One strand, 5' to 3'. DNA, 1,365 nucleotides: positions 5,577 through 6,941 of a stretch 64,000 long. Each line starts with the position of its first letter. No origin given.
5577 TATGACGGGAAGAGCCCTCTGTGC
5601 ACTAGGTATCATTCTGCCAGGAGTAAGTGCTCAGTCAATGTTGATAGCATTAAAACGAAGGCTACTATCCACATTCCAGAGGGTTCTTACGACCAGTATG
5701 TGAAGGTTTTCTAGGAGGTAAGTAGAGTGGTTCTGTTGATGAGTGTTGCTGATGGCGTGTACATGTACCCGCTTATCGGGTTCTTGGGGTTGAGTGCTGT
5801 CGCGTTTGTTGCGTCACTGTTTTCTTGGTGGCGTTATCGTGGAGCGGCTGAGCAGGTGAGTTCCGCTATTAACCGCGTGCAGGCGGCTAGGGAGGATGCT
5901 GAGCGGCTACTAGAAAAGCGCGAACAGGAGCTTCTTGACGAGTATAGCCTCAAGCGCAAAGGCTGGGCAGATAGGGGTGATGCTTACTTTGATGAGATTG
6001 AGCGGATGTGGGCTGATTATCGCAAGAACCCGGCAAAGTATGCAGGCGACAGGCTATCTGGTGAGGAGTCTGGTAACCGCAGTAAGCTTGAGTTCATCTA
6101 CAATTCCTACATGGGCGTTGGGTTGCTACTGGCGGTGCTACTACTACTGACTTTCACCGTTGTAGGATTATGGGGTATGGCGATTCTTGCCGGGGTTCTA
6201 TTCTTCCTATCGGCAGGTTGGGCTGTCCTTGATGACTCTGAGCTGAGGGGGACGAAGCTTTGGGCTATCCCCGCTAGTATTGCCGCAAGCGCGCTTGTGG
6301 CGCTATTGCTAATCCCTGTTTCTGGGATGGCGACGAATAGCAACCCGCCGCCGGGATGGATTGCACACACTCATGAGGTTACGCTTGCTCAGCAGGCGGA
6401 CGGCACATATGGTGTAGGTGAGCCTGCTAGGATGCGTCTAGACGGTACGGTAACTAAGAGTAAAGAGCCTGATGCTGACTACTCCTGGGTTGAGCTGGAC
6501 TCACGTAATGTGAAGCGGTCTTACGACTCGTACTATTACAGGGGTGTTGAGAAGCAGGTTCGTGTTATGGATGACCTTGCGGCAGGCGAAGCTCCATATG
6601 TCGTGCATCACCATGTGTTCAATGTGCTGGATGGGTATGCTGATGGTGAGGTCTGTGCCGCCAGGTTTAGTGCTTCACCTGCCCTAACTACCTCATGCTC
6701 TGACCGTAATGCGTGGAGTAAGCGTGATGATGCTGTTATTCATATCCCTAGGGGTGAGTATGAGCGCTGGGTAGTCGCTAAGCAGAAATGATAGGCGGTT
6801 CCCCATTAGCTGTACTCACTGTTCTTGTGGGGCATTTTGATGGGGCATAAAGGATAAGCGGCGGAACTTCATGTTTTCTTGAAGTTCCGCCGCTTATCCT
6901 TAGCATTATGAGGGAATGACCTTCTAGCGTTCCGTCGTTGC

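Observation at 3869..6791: Seven-member family of multi-TM proteins with a conserved C-terminal extracytoplasmic-looking domain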

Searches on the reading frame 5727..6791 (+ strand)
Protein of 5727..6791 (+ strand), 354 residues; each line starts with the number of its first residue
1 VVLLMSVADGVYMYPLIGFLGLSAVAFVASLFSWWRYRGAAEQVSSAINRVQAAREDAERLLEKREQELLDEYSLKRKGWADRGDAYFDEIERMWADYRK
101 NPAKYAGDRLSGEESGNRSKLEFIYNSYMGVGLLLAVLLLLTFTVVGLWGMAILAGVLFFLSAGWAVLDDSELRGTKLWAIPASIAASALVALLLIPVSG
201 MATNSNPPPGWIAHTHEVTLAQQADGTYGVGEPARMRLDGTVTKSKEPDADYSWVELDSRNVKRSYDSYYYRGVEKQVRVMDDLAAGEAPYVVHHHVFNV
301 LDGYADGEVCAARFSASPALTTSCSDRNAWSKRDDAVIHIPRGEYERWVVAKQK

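Call 6: search_protein_families(library=pfam, proteins=[window:5727-6788:+], max_evalue=1)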
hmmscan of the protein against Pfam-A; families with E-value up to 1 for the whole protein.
window:5727-6788:+ (354 aa): 2 families
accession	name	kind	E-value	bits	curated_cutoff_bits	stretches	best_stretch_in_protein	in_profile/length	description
PF14163.11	SieB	-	0.11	12.5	26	1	15-77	33-93/147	Super-infection exclusion protein B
PF13567.11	DUF4131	-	0.69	10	31.6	0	18-48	31-61/165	Domain of unknown function (DUF4131)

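Call 7: search_protein_families(library=phrogs, proteins=[window:5727-6788:+], max_evalue=0.1)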
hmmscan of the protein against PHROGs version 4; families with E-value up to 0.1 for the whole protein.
window:5727-6788:+ (354 aa): 0 families

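Call 9: search_dna_similar(query=window:5727-6788:+, collection=phages, mode=protein, max_rows=30, max_evalue=0.001)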
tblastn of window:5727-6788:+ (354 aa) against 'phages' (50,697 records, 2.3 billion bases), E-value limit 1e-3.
No match.

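Call 37: find_encoding_contigs(protein=window:5727-6791:+, flank=10000, max_places=6)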
Protein window:5727-6791:+ (354 aa): 5 contigs read that carry it; 1 place shown.
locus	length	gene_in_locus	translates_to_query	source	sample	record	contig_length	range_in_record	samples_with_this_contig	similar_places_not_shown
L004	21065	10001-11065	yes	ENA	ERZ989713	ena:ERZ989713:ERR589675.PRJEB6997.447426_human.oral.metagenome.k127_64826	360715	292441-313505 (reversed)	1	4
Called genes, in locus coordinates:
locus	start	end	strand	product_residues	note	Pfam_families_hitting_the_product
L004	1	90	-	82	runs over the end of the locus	-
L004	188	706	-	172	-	-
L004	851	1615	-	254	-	-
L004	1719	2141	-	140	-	-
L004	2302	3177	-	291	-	-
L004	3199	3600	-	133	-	-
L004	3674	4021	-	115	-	-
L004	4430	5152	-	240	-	PF12811:BaxI_1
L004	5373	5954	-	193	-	-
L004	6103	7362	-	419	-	-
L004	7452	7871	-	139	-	-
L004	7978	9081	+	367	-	-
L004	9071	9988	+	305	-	-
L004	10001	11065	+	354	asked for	-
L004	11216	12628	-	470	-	-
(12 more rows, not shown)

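Call 58: search_protein_families(library=ncbifam, proteins=[window:5727-6788:+], max_evalue=0.1)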
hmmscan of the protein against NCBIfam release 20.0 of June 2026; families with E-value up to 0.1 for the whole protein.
window:5727-6788:+ (354 aa): 0 families

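Call 59: search_protein_families(library=padloc, proteins=[window:5727-6788:+], max_evalue=0.1)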
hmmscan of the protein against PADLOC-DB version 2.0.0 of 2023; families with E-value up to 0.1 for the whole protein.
window:5727-6788:+ (354 aa): 0 families

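Call 83: find_related_loci(query=A8, collection=metagenome_contigs, flank=10000)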
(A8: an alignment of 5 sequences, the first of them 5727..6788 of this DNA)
Query A8 (354 aa) in metagenome_contigs; peptide patterns used: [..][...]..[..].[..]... (x = any residue, [..] = any of these).
89 stretches matched a pattern; 20 encode a relative of the query (tblastn E <= 1e-3); 20 distinct loci.
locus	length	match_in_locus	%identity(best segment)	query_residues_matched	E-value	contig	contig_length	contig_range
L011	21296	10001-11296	97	1-354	0e+0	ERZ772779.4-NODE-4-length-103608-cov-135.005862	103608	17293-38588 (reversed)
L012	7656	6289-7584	83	1-354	0e+0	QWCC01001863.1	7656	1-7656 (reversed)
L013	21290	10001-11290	83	1-353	0e+0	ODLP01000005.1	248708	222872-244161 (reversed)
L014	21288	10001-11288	81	1-353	7e-175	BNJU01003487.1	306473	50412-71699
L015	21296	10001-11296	84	1-354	0e+0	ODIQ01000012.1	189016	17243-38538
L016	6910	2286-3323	56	5-349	3e-116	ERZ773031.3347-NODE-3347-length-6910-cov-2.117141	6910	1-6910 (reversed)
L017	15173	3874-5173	56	1-351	2e-113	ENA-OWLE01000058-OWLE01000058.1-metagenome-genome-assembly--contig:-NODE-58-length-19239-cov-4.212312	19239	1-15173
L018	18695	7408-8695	53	1-353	6e-109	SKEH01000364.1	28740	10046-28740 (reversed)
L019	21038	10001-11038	55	5-349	3e-107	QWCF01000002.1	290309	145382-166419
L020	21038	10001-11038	55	6-350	1e-103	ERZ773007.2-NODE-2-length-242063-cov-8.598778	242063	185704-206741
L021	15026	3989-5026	57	6-350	2e-99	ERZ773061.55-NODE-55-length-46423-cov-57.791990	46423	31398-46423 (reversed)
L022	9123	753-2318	32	5-354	5e-41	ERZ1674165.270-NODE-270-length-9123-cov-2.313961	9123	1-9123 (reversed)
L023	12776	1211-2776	31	5-354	1e-37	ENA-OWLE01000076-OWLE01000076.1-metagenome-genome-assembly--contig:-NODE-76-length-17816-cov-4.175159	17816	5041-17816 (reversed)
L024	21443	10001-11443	31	5-354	1e-36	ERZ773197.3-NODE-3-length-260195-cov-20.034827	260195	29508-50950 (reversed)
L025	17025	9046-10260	33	108-352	1e-34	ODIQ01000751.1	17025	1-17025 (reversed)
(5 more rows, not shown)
